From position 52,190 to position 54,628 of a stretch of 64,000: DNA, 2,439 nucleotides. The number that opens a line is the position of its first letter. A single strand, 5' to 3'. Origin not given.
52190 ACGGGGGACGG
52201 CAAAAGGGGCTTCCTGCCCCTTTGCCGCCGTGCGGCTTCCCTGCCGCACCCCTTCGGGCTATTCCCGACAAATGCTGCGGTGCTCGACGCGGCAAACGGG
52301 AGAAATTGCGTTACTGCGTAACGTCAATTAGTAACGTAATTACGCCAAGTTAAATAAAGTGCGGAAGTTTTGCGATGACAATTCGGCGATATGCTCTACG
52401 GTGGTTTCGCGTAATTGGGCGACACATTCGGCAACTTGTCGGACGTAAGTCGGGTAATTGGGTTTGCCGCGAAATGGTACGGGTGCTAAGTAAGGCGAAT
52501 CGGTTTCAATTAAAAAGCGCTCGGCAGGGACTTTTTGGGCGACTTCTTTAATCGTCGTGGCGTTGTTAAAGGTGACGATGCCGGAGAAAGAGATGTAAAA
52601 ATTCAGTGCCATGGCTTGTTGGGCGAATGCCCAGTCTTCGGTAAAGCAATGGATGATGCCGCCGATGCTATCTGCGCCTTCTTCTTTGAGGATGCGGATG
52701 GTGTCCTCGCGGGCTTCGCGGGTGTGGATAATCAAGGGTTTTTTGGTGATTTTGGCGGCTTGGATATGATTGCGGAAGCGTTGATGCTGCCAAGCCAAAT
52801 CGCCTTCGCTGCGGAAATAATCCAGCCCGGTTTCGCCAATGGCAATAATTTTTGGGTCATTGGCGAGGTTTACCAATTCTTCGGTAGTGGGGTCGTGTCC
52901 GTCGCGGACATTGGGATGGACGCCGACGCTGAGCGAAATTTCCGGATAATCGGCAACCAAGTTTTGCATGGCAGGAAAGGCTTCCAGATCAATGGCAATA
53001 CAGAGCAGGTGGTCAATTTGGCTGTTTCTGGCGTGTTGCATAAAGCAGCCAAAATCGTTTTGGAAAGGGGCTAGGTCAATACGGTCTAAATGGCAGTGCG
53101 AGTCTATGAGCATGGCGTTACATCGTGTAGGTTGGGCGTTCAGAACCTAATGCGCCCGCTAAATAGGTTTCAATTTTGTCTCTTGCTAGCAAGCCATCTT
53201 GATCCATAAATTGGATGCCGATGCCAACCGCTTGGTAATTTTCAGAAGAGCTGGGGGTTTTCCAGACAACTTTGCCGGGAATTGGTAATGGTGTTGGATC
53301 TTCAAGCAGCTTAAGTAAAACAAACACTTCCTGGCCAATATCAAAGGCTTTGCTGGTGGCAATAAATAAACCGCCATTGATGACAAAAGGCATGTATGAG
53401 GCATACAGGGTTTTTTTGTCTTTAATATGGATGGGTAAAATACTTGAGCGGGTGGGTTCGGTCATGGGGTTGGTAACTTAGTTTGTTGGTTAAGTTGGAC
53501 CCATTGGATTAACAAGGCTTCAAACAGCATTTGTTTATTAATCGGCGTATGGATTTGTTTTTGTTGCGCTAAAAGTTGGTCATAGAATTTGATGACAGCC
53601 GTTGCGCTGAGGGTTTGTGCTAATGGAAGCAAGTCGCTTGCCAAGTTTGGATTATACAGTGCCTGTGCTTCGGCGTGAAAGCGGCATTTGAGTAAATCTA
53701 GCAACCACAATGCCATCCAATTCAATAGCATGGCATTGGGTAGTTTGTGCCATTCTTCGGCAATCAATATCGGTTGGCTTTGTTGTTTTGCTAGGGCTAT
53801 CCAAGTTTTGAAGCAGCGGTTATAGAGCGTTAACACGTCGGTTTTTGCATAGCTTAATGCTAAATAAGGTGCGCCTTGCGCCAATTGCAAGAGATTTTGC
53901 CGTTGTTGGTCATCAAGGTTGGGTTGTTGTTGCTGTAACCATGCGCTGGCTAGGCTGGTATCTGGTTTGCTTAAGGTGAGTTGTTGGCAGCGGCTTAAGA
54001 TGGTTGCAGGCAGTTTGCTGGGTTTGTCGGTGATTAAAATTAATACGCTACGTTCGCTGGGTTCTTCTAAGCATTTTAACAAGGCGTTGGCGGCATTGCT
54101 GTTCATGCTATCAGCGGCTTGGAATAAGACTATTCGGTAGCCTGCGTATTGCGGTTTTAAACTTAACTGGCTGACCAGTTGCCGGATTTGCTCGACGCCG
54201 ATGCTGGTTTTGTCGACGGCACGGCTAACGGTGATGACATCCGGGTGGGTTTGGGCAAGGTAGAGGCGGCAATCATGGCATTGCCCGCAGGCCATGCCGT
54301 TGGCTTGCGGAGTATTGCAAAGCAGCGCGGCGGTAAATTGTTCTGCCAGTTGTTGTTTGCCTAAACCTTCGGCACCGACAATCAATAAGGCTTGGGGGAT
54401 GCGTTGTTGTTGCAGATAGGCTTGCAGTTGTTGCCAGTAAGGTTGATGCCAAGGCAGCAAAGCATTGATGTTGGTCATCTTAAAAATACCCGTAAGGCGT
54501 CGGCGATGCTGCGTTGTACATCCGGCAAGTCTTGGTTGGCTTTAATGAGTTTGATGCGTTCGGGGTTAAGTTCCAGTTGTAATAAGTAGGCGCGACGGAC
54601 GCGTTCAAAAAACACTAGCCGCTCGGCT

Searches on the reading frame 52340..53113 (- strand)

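Call 70: search_protein_families(library=pfam, proteins=[window:52340-53113:-], max_evalue=1e-10)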
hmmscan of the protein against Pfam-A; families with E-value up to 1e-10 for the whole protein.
window:52340-53113:- (257 aa): 1 family
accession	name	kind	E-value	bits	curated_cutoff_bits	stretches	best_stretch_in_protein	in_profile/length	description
PF01026.27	TatD_DNase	-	1.1e-78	264.6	27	1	3-255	1-253/253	TatD related DNase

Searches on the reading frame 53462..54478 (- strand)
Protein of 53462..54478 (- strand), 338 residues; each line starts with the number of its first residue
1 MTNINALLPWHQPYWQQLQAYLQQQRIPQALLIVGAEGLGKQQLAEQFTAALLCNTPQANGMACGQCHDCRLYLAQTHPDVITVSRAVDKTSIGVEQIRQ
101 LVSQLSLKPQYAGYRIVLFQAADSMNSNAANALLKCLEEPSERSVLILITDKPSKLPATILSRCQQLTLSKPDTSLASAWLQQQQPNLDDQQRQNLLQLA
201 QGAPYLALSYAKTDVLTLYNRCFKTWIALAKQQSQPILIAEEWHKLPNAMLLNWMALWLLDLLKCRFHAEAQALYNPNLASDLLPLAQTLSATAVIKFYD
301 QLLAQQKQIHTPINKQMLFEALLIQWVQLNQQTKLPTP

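Call 70: search_protein_families(library=pfam, proteins=[window:53462-54478:-], max_evalue=1e-10)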
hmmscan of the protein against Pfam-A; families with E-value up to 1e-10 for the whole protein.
window:53462-54478:- (338 aa): 2 families
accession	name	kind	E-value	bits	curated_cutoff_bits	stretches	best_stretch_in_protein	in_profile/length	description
PF13177.12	DNA_pol3_delta2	-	2.2e-47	161.5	27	1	12-171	3-159/161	DNA polymerase III, delta subunit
PF09115.15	DNApol3-delta_C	-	6.7e-12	46.3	21.7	1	221-326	9-115/117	DNA polymerase III, delta subunit, C terminal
